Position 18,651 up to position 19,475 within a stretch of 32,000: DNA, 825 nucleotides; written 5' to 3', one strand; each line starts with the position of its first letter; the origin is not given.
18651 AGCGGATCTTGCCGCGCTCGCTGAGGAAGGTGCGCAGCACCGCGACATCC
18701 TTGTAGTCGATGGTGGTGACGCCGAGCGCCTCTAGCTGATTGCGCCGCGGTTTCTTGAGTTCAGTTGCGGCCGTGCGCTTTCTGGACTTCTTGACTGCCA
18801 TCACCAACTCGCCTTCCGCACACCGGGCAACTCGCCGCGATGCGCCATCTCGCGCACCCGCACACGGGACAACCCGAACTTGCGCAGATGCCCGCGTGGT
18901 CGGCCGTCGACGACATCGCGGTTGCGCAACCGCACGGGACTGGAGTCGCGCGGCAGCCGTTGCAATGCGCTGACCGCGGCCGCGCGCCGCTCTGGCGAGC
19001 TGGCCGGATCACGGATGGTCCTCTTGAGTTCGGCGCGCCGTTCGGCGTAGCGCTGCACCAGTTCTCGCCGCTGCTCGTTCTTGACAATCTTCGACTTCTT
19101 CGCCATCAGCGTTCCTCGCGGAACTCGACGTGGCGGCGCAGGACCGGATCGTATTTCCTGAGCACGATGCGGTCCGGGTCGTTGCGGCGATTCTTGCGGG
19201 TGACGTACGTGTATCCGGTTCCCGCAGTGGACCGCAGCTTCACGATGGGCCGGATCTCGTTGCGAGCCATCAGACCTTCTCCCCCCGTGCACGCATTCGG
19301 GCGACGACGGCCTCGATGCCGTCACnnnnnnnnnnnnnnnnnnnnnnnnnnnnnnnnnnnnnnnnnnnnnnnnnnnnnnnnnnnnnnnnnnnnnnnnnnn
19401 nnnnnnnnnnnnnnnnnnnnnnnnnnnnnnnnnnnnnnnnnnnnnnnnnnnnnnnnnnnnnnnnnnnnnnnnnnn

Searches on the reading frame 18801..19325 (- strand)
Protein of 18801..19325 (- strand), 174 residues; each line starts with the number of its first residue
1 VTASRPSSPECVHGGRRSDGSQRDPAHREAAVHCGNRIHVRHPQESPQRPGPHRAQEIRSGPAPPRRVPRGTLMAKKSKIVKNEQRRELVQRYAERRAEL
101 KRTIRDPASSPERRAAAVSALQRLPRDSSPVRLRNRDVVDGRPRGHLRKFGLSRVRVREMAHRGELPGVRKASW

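Call 8: search_protein_families(library=pfam, proteins=[window:18801-19325:-])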
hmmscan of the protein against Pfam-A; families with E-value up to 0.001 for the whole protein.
window:18801-19325:- (174 aa): 1 family
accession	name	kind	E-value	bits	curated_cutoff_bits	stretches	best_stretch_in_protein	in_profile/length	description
PF00253.27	Ribosomal_S14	-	2.9e-25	88.2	27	1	121-173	2-54/54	Ribosomal protein S14p/S29e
